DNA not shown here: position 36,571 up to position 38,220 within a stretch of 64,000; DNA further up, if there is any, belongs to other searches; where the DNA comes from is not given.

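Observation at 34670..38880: tRNA-Leu-flanked plus-strand island with SD-led genes, higher GC and a membrane-embedded lytic transglycosylase next to the pilin array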

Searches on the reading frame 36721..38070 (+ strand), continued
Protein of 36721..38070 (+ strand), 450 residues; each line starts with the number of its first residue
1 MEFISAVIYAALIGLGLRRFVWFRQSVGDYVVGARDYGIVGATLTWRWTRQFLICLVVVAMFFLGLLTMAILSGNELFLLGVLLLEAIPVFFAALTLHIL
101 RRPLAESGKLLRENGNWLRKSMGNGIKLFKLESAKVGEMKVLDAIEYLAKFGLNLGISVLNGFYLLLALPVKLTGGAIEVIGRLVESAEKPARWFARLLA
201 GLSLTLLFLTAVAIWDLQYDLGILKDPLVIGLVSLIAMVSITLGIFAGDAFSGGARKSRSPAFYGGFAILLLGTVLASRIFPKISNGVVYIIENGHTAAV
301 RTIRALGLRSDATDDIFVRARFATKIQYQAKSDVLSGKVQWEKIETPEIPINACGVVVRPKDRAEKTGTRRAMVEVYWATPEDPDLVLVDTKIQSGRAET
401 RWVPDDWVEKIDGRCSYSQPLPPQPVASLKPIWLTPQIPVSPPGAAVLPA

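Call 113: find_encoding_contigs(protein=P0013, flank=10000, max_places=2)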
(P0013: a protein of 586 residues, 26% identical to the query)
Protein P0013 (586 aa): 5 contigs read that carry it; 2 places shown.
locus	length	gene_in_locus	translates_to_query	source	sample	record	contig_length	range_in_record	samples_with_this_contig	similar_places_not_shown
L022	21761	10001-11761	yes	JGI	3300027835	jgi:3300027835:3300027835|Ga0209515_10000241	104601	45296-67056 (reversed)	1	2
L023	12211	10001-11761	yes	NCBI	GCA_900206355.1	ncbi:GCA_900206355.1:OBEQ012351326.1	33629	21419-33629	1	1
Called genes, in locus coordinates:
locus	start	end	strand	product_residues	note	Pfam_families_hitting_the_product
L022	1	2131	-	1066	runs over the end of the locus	PF06480:FtsH_ext, PF00004:AAA, PF14890:Intein_splicing, PF14528:LAGLIDADG_3 (faint), PF17862:AAA_lid_3, PF01434:Peptidase_M41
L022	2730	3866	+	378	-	-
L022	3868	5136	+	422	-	PF00092:VWA, PF13519:VWA_2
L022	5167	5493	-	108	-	-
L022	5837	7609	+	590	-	PF00069:Pkinase, PF01636:APH (weak), PF07714:PK_Tyr_Ser-Thr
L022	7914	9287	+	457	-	-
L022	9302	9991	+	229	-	-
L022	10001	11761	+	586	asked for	-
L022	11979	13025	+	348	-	-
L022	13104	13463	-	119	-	PF18895:T4SS_pilin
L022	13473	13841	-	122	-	PF18895:T4SS_pilin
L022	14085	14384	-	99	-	PF01541:GIY-YIG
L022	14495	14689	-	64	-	PF04255:DUF433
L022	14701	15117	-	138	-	PF18895:T4SS_pilin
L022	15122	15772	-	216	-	PF18895:T4SS_pilin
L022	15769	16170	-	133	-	PF18895:T4SS_pilin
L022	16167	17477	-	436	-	PF01547:SBP_bac_1, PF13416:SBP_bac_8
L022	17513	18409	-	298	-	PF00483:NTP_transferase, PF12804:NTP_transf_3 (weak)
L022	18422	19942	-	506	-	PF05362:Lon_C (weak), PF13541:ChlI, PF00158:Sigma54_activat (faint), PF01078:Mg_chelatase, PF07728:AAA_5 (weak), PF00493:MCM (weak), PF13335:Mg_chelatase_C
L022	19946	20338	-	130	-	-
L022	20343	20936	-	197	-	-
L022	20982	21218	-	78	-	PF11680:DUF3276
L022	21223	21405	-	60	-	-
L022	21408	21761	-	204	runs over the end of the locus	PF01726:LexA_DNA_bind, PF00717:Peptidase_S24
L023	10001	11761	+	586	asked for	-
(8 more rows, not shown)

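Call 114: find_encoding_contigs(protein=P0017, flank=10000, max_places=2)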
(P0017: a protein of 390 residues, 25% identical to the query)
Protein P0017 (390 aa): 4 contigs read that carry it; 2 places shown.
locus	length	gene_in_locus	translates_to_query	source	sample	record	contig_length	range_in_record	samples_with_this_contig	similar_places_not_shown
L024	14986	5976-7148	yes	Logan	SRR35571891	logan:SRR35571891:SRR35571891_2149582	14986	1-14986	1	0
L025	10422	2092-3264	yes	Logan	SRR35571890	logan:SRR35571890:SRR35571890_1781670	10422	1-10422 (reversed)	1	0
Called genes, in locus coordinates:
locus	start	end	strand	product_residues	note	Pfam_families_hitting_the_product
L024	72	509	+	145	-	PF00828:Ribosomal_L27A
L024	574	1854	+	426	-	PF00344:SecY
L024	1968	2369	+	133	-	-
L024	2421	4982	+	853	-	PF26449:DUF8128, PF02534:T4SS-DNA_transf (faint), PF01935:DUF87, PF10412:TrwB_AAD_bind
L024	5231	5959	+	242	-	-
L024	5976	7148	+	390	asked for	-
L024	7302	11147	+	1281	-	-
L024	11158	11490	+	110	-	-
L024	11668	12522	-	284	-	-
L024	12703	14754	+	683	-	-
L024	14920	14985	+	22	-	?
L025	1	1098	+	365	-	?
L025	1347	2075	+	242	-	-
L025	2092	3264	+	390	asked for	-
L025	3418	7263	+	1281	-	-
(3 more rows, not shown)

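Call 115: search_protein_families(library=pfam, proteins=[L024:2421-4982:+, L024:5231-5959:+, L024:7302-11147:+, L024:1968-2369:+, L024:12703-14754:+, L024:11158-11490:+, L024:11668-12522:-, L022:7914-9287:+, L022:11979-13025:+, L022:2730-3866:+], max_evalue=0.01)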
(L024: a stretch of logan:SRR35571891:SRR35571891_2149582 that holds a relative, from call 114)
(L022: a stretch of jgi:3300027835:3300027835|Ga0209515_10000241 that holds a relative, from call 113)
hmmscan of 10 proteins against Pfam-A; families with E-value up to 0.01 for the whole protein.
L024:2421-4982:+ (853 aa): 5 families
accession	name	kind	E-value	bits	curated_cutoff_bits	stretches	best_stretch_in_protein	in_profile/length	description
PF10412.15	TrwB_AAD_bind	-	8.9e-11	41.7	20.5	1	418-730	7-297/387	Type IV secretion-system coupling protein DNA-binding domain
PF01935.23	DUF87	-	4.9e-08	33.8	23.2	1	415-487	13-81/220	Helicase HerA, central domain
PF02534.20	T4SS-DNA_transf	-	4.6e-06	26.2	20.1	1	427-730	45-355/468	Type IV secretory system Conjugative DNA transfer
PF12696.13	TraG-D_C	-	0.00018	21.9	22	1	681-748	3-65/126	TraM recognition site of TraD and TraG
PF24389.1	ORC-CDC6-like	-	0.0032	16.7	27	0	424-452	30-58/571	ORC-CDC6-like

L024:5231-5959:+ (242 aa): 0 families

L024:7302-11147:+ (1281 aa): 0 families

L024:1968-2369:+ (133 aa): 0 families

L024:12703-14754:+ (683 aa): 1 family
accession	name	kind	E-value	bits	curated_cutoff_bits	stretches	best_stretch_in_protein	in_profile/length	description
PF01464.25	SLT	-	0.00064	19.7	21.3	0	343-387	58-103/117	Transglycosylase SLT domain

L024:11158-11490:+ (110 aa): 1 family
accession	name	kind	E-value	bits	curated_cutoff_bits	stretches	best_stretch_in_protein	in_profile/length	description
PF18383.6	IFT81_CH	-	0.0057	17.4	27.4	1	2-85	8-88/124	Intraflagellar transport 81 calponin homology domain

L024:11668-12522:- (284 aa): 0 families

L022:7914-9287:+ (457 aa): 0 families

L022:11979-13025:+ (348 aa): 0 families

L022:2730-3866:+ (378 aa): 3 families
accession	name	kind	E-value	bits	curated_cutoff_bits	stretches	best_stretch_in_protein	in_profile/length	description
PF00481.26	PP2C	-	0.00012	22.3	20.3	0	109-257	9-133/255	Protein phosphatase 2C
PF12773.13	DZR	-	0.0012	19.4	27.3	1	45-63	4-22/45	Double zinc ribbon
PF13240.11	Zn_Ribbon_1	-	0.0048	17.1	25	1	45-63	5-23/23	zinc-ribbon domain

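Call 117: search_protein_families(library=padloc, proteins=[L018:1062-2093:+, L018:2100-3398:+, L018:3395-3928:+, L018:4264-5793:+, L018:9325-10221:+, L024:7302-11147:+], max_evalue=0.01)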
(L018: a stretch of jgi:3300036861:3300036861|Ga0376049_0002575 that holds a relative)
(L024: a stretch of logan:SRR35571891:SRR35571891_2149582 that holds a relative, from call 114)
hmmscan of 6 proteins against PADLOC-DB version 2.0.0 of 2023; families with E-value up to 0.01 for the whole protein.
L018:1062-2093:+ (343 aa): 0 families

L018:2100-3398:+ (432 aa): 0 families

L018:3395-3928:+ (177 aa): 0 families

L018:4264-5793:+ (509 aa): 32 families (the best 25 are shown)
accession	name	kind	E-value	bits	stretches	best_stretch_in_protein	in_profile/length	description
PDLC04042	PD-T4-6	-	5.4e-41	139.1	1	1-210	22-222/292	-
PDLC04138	mad6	-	7.6e-36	122.2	1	1-206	64-262/659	mads_6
PDLC04053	PD-T4-6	-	1.1e-34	118.3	1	1-251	22-275/311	-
PDLC04054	PD-T4-6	-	2.4e-34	117.3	1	1-202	23-215/347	-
PDLC04052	PD-T4-6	-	6.3e-33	112.7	1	11-246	34-275/496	-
PDLC04044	PD-T4-6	-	2.2e-32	110.6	1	23-202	73-240/372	-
PDLC04061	PD-T4-6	-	2.1e-31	108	1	1-205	29-228/510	-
PDLC04047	PD-T4-6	-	7.8e-31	105.3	1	2-245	24-270/327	-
PDLC04060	PD-T4-6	-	8.3e-31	105.4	1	1-244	21-266/486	-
PDLC04040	PD-T4-6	-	1.9e-27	94.2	1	11-205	19-210/547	-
PDLC04041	PD-T4-6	-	3.9e-26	90.3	1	1-205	41-239/443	-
PDLC04039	PD-T4-6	-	2.3e-25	87.5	1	1-206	27-221/458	-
PDLC04051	PD-T4-6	-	1.6e-24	84.7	1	4-198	48-238/476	-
PDLC04043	PD-T4-6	-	1.8e-24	84.6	1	1-207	28-224/452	-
PDLC04048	PD-T4-6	-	9e-24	82.5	1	3-245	25-270/354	-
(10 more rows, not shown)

L018:9325-10221:+ (298 aa): 0 families

L024:7302-11147:+ (1281 aa): 0 families
